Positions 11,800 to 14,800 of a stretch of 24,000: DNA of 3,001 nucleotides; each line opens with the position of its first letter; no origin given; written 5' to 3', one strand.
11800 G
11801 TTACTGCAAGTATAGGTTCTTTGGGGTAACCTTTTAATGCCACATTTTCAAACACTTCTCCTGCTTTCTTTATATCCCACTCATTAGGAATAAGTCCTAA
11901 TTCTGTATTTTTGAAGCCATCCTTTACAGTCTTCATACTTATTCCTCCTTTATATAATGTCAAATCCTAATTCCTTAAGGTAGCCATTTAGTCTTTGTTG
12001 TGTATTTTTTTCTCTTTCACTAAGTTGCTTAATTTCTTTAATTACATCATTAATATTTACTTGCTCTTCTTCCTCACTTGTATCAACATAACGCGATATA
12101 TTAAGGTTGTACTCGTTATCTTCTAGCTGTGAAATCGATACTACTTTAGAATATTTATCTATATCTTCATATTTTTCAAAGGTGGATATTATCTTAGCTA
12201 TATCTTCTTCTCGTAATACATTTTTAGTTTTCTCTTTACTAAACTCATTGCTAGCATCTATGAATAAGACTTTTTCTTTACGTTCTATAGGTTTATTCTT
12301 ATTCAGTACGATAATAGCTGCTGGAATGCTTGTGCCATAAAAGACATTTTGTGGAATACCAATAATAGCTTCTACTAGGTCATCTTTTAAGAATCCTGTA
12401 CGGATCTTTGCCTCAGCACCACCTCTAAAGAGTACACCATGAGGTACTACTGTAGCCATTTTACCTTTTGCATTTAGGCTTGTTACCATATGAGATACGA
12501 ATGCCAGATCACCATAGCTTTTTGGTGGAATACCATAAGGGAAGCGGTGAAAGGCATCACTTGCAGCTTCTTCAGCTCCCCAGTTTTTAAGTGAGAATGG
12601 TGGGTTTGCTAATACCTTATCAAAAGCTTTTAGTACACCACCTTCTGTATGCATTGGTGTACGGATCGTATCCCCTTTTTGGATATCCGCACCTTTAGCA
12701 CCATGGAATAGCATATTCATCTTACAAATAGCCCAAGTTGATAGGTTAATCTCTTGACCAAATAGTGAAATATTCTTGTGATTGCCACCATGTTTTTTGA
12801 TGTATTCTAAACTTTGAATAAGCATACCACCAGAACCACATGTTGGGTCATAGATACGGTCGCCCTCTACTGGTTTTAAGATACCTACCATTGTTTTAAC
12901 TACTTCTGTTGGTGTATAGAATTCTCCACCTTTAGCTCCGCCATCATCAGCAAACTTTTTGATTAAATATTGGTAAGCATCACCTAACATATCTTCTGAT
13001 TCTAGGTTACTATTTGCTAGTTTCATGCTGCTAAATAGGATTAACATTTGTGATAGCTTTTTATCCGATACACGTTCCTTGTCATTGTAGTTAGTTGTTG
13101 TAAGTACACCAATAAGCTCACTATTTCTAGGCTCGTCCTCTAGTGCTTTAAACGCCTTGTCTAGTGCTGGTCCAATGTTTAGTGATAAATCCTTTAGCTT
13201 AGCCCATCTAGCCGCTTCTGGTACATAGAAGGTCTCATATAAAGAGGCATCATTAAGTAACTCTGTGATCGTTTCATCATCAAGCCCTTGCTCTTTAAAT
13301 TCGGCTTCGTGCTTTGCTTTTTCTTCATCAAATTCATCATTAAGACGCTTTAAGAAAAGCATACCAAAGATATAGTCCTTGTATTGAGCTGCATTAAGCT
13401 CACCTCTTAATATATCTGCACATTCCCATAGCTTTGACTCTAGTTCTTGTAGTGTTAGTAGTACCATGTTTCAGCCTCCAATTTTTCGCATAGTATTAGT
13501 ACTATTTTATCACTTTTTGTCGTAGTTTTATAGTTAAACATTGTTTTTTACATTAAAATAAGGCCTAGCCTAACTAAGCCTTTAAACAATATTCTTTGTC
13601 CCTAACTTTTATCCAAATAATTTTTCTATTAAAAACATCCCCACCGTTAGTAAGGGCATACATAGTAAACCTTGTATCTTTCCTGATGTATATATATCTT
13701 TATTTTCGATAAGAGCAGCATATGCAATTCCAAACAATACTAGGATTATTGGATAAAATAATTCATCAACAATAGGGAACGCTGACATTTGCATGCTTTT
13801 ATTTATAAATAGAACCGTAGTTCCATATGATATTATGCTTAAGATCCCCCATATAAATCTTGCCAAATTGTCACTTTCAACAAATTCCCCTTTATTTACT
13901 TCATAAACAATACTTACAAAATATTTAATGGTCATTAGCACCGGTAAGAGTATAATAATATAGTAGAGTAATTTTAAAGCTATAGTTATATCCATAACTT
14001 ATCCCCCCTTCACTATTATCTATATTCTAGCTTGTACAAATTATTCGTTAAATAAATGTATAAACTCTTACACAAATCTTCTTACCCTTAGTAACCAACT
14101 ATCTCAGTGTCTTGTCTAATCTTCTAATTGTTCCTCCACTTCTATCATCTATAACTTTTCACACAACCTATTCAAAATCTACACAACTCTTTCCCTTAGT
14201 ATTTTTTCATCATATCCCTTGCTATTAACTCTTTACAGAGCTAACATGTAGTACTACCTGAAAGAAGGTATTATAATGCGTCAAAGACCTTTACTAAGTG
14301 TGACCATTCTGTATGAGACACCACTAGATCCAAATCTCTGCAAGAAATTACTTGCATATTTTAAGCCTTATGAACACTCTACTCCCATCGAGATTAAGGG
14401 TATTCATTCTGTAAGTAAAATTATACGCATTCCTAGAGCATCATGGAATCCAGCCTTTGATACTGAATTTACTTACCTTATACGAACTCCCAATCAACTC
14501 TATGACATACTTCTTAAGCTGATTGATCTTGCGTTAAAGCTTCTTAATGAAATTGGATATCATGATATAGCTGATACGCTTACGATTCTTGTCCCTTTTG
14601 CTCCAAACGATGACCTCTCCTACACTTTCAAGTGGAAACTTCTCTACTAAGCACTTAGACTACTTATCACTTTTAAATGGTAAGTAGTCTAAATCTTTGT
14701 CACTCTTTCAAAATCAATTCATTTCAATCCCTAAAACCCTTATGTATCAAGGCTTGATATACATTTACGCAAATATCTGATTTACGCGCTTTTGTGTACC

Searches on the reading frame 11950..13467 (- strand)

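Call 4: search_protein_families(library=pfam, proteins=[window:11950-13467:-], max_evalue=0.01)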
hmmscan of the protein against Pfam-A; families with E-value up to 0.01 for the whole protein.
window:11950-13467:- (505 aa): 4 families
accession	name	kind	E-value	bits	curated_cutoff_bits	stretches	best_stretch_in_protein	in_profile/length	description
PF02384.22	N6_Mtase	-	4.8e-109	364.9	20.4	1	157-468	2-310/311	N-6 DNA Methylase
PF12161.14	HsdM_N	-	2.2e-28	100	24.5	1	9-140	1-125/135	HsdM N-terminal domain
PF07669.17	Eco57I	-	0.00053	20.5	25.3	0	277-376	70-171/171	Eco57I restriction-modification methylase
PF01170.24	UPF0020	-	0.0036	17.5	22.3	0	193-218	20-45/197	RMKL-like, methyltransferase domain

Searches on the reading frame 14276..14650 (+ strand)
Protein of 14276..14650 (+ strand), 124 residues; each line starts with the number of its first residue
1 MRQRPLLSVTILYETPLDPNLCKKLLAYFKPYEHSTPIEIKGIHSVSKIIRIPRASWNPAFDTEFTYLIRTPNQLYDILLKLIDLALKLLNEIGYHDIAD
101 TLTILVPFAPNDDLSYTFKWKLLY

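Call 4: search_protein_families(library=pfam, proteins=[window:14276-14650:+], max_evalue=0.01)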
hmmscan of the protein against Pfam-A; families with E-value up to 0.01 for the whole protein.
window:14276-14650:+ (124 aa): 0 families

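Call 29: find_encoding_contigs(protein=window:14276-14650:+, flank=6000, max_places=10)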
Protein window:14276-14650:+ (124 aa): 14 contigs read that carry it; 10 places shown.
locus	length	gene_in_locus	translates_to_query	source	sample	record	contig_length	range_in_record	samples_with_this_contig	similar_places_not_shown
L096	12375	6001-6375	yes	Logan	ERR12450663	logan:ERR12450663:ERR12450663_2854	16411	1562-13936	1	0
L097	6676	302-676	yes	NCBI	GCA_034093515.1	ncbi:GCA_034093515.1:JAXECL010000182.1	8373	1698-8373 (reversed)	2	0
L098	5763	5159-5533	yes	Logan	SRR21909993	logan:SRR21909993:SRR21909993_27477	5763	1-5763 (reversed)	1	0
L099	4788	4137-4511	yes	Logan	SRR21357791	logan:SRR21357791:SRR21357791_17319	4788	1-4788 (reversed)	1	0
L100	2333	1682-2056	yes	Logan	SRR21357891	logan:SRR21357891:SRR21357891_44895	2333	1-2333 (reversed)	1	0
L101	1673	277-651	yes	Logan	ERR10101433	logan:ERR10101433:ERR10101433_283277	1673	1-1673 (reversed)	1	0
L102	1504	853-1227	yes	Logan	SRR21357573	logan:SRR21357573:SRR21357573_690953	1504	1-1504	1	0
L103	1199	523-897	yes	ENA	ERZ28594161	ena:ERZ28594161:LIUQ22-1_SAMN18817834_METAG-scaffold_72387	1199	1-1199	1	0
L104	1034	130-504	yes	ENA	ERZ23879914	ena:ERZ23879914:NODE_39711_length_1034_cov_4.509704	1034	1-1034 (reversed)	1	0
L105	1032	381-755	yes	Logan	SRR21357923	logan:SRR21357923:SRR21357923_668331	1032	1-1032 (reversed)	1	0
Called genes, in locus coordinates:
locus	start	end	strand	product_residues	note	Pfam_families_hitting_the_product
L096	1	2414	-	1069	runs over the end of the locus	PF04313:HSDR_N, PF04851:ResIII, PF18766:SWI2_SNF2, PF22679:T1R_D3-like, PF11867:T1RH-like_C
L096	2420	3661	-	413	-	PF01420:Methylase_S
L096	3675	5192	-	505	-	PF12161:HsdM_N, PF02384:N6_Mtase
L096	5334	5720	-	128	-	-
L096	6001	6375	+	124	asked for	-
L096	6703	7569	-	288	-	-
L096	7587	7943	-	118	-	-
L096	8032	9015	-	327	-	PF00239:Resolvase, PF07508:Recombinase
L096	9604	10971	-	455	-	PF05958:tRNA_U5-meth_tr, PF05175:MTS, PF02475:TRM5-TYW2_MTfase (weak), PF09445:Methyltransf_15 (weak), PF13847:Methyltransf_31, PF13649:Methyltransf_25 (weak)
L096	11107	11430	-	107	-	-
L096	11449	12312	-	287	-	-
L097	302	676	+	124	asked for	-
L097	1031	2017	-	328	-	PF00239:Resolvase, PF07508:Recombinase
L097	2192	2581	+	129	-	-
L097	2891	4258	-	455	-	PF05958:tRNA_U5-meth_tr, PF05175:MTS, PF02475:TRM5-TYW2_MTfase (weak), PF09445:Methyltransf_15 (weak), PF13847:Methyltransf_31, PF13649:Methyltransf_25 (weak)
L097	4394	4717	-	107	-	-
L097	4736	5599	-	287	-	-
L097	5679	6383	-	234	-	PF04256:DUF434, PF18481:DUF5616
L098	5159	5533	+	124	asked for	-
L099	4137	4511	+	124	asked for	-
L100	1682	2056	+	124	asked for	-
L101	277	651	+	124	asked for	-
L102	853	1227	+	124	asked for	-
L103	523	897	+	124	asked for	-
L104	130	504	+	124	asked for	-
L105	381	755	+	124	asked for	-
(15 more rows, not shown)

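Call 59: search_protein_families(library=phrogs, proteins=[window:14276-14650:+], max_evalue=0.01)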
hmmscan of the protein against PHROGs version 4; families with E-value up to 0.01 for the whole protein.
window:14276-14650:+ (124 aa): 0 families

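Call 60: search_protein_families(library=padloc, proteins=[window:14276-14650:+], max_evalue=0.001)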
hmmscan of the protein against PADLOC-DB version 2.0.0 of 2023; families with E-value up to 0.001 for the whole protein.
window:14276-14650:+ (124 aa): 0 families
